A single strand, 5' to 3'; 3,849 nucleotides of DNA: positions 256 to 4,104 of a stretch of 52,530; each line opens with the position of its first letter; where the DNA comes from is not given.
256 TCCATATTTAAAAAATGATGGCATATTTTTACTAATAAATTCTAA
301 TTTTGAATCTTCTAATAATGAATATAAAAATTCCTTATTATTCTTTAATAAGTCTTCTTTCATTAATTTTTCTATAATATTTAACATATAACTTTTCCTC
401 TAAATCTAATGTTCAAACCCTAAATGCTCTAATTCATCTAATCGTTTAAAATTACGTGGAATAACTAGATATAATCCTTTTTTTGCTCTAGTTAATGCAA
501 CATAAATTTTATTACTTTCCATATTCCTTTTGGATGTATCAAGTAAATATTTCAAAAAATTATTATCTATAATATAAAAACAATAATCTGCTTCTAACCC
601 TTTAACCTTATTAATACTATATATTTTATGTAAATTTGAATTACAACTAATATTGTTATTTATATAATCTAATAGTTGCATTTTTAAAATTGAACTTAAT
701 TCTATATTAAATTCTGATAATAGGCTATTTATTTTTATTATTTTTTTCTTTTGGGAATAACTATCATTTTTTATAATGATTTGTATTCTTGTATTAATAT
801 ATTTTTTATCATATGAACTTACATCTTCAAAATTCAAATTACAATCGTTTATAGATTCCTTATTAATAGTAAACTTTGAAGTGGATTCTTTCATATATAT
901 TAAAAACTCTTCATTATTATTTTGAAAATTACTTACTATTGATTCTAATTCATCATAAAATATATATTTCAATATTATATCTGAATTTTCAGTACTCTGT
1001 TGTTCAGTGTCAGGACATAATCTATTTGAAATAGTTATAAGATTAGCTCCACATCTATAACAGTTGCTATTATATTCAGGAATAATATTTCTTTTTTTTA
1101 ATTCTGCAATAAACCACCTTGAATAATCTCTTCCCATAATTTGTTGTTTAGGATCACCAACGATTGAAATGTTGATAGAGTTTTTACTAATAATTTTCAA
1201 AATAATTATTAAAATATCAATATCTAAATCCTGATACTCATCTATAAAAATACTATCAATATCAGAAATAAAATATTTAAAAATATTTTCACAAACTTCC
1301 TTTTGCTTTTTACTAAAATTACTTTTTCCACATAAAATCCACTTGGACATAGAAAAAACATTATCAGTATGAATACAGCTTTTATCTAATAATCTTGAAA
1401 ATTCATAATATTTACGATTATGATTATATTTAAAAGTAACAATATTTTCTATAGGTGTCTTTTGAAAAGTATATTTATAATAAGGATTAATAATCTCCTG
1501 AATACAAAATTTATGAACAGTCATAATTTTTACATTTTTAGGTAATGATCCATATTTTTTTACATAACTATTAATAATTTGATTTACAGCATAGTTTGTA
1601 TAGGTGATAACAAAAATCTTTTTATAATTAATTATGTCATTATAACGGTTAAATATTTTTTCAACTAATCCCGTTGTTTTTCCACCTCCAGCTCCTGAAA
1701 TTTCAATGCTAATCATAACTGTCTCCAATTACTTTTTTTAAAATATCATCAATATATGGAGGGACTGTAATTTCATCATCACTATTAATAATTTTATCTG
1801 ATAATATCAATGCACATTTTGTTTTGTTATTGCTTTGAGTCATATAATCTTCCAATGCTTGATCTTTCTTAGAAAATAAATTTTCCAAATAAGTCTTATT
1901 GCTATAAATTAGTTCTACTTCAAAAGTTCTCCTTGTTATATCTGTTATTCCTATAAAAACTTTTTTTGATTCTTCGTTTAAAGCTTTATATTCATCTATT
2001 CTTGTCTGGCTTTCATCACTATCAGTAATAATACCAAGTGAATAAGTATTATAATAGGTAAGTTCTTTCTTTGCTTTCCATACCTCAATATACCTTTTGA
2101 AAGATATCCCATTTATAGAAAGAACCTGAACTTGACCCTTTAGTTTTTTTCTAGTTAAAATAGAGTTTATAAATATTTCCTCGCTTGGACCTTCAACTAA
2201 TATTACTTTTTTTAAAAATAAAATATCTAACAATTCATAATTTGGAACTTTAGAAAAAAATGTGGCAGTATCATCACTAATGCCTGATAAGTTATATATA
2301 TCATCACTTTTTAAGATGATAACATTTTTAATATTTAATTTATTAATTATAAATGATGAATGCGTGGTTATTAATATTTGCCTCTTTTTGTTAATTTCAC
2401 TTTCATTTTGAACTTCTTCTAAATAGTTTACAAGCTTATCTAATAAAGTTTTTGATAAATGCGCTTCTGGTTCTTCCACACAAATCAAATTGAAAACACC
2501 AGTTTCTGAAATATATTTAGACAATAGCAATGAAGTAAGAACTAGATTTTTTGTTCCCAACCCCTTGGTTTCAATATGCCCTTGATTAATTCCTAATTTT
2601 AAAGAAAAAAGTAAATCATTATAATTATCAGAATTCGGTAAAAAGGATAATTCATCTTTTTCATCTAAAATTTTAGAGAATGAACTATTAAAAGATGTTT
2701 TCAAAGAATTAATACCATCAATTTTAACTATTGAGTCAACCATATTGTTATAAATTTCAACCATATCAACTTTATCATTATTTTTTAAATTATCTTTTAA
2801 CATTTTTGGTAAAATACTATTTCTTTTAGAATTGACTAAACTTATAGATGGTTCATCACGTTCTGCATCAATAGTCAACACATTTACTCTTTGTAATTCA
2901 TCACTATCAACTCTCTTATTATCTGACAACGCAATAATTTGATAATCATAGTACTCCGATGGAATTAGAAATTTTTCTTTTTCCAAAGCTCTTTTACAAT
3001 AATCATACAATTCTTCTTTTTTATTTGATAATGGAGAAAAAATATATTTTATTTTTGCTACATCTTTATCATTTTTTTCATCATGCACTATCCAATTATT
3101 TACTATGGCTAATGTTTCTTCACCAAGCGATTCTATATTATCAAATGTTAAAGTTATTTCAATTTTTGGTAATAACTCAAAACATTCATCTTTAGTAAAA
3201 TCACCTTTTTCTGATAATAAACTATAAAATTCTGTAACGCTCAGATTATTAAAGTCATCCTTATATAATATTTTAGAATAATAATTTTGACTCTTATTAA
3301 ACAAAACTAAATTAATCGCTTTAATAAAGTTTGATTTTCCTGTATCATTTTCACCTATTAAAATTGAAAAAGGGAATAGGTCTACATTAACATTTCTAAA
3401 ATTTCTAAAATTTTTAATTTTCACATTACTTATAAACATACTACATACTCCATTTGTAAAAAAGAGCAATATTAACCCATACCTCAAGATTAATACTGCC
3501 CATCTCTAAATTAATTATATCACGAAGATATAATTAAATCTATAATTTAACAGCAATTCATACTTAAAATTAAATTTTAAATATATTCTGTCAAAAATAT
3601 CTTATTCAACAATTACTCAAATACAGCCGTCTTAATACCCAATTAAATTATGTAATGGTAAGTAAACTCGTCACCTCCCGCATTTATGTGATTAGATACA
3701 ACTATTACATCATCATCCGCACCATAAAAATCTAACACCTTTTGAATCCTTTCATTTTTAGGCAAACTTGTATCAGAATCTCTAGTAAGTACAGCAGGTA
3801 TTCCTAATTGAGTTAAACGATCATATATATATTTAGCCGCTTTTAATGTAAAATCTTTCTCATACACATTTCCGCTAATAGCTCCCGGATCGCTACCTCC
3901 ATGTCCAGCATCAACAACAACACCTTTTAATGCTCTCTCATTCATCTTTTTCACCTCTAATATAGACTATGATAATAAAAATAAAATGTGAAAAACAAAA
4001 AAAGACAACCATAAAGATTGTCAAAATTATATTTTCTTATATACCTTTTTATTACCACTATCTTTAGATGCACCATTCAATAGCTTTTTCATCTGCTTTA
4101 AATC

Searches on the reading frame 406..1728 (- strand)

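Call 6: search_protein_families(library=pfam, proteins=[window:406-1728:-], max_evalue=0.01)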
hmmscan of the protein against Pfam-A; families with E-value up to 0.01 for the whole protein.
window:406-1728:- (440 aa): 6 families
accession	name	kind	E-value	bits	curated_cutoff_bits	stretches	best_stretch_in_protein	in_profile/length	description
PF00580.27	UvrD-helicase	-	3.3e-16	60.2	23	2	10-86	19-97/271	UvrD/REP helicase N-terminal domain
PF13245.12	AAA_19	-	2.9e-13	50.6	25.1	1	10-197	17-130/134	AAA domain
PF13538.12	UvrD_C_2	-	4e-07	30.2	27.4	1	371-422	6-52/52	UvrD-like helicase C-terminal domain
PF01443.25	Viral_helicase1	-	6.9e-07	29.7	21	1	362-421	173-226/228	Viral superfamily 1 RNA helicase core domain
PF13361.12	UvrD_C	-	0.00016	21.7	25.6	1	214-422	188-346/350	UvrD-like helicase C-terminal domain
PF09848.15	SLFN-g3_helicase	-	0.0056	16.4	24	0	399-424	328-353/354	Schlafen group 3, DNA/RNA helicase domain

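Call 76: search_protein_families(library=padloc, proteins=[window:406-1728:-], max_evalue=0.001)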
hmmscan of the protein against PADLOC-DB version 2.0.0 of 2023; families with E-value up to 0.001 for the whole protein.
window:406-1728:- (440 aa): 30 families (the best 25 are shown)
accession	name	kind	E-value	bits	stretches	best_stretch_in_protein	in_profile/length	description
PDLC00120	GajB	-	2.9e-88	295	1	5-428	1-436/458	UrvD helicase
PDLC00122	GajB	-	9.2e-32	108.6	2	12-300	24-312/502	UrvD helicase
PDLC00148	GajB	-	1.3e-26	91.5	2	8-249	5-253/369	UrvD helicase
PDLC00140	GajB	-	5.6e-25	86.3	1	8-239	5-236/365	UrvD helicase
PDLC00117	GajB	-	8e-25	85.4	2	10-109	33-133/604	UrvD helicase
PDLC00119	GajB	-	3.5e-22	77.1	3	11-114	22-125/565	UrvD helicase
PDLC00118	GajB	-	6.6e-22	76.1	1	10-365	11-370/515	UrvD helicase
PDLC00132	GajB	-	1.1e-20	71.9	3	11-86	23-95/625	UrvD helicase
PDLC00123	GajB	-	9.1e-19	65.5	1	14-273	26-294/540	UrvD helicase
PDLC00106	GajB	-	1.1e-17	61.8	2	154-273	203-327/577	UrvD helicase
PDLC00127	GajB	-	1.8e-17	61.1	2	14-87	30-103/594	UrvD helicase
PDLC00135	GajB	-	5.4e-17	59.9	1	11-248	27-263/603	UrvD helicase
PDLC00130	GajB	-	2.7e-16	57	2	13-85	24-98/589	UrvD helicase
PDLC03802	RTasHel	-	1.3e-15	55.3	2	11-126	25-137/675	DRT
PDLC00109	GajB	-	2.3e-14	50.8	2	138-371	157-393/647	UrvD helicase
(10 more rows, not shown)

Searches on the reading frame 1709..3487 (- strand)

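Call 6: search_protein_families(library=pfam, proteins=[window:1709-3487:-], max_evalue=0.01)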
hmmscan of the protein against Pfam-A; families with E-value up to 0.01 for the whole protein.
window:1709-3487:- (592 aa): 8 families
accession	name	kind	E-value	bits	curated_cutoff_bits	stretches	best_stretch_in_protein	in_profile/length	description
PF13175.12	AAA_15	-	1.9e-23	84.2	32.1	2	17-198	1-156/374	AAA ATPase domain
PF13304.12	AAA_21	-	1.9e-14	54.9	27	2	194-382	135-304/304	AAA domain, putative AbiEii toxin, Type IV TA system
PF20469.4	OLD-like_TOPRIM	-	2.3e-08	34.9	23.2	1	423-472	1-55/67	Overcoming lysogenization defect protein-like, TOPRIM domain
PF02463.25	SMC_N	-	1.1e-06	28.7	40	1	18-384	1-205/220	RecF/RecN/SMC N terminal domain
PF11398.14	DUF2813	-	8.2e-06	25.9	21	1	17-70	1-54/372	Protein of unknown function (DUF2813)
PF13476.12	AAA_23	-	0.00033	21.8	27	1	22-253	2-166/201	AAA domain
PF11536.14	DUF3226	-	0.00071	19.9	27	1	426-508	1-82/208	Protein of unknown function (DUF3226)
PF13555.12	AAA_29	-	0.002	18.3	27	1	22-69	4-53/61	P-loop containing region of AAA domain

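Call 76: search_protein_families(library=padloc, proteins=[window:1709-3487:-], max_evalue=0.001)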
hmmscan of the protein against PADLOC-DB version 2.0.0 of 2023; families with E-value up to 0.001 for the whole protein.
window:1709-3487:- (592 aa): 84 families (the best 25 are shown)
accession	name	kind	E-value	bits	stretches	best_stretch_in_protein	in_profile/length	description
PDLC00078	GajA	-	1.3e-99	332.5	1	17-585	1-578/580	AAA ATPase domain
PDLC00102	GajA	-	2e-60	202.8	1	17-584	1-530/532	AAA ATPase domain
PDLC00077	GajA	-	1.1e-56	190.7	1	17-584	1-612/616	AAA ATPase domain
PDLC00098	GajA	-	2.5e-50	169.7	1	17-584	1-532/534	AAA ATPase domain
PDLC00069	GajA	-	5e-44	148.8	1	17-569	1-585/687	AAA ATPase domain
PDLC00070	GajA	-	9.2e-44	148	1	17-522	1-478/596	AAA ATPase domain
PDLC00099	GajA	-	1.3e-38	131.4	2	236-512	201-481/626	AAA ATPase domain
PDLC00080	GajA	-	3.5e-36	123.2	1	17-542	1-500/622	AAA ATPase domain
PDLC00071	GajA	-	2.2e-35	120.5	2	190-516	131-462/588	AAA ATPase domain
PDLC00096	GajA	-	5.4e-34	115.9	2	260-507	214-470/630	AAA ATPase domain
PDLC00091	GajA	-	4.5e-32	109.6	1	17-573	1-550/627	AAA ATPase domain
PDLC00066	GajA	-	7.4e-29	98.7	1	17-472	1-421/567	AAA ATPase domain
PDLC00072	GajA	-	4e-28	96.3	2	200-563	202-573/709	AAA ATPase domain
PDLC00063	GajA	-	7.9e-27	92.1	2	308-446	315-478/679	AAA ATPase domain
PDLC00090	GajA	-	2.5e-25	87.3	2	329-462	316-452/659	AAA ATPase domain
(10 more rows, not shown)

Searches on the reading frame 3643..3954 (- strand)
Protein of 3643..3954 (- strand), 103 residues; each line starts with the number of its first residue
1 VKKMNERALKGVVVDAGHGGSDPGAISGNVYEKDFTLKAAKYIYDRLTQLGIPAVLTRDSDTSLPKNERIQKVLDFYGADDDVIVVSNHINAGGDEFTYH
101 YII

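Call 6: search_protein_families(library=pfam, proteins=[window:3643-3954:-], max_evalue=0.01)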
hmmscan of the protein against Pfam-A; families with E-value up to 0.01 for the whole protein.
window:3643-3954:- (103 aa): 1 family
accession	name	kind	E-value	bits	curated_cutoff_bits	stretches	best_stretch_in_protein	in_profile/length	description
PF01520.23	Amidase_3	-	7.3e-18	65.6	27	1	12-93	1-79/174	N-acetylmuramoyl-L-alanine amidase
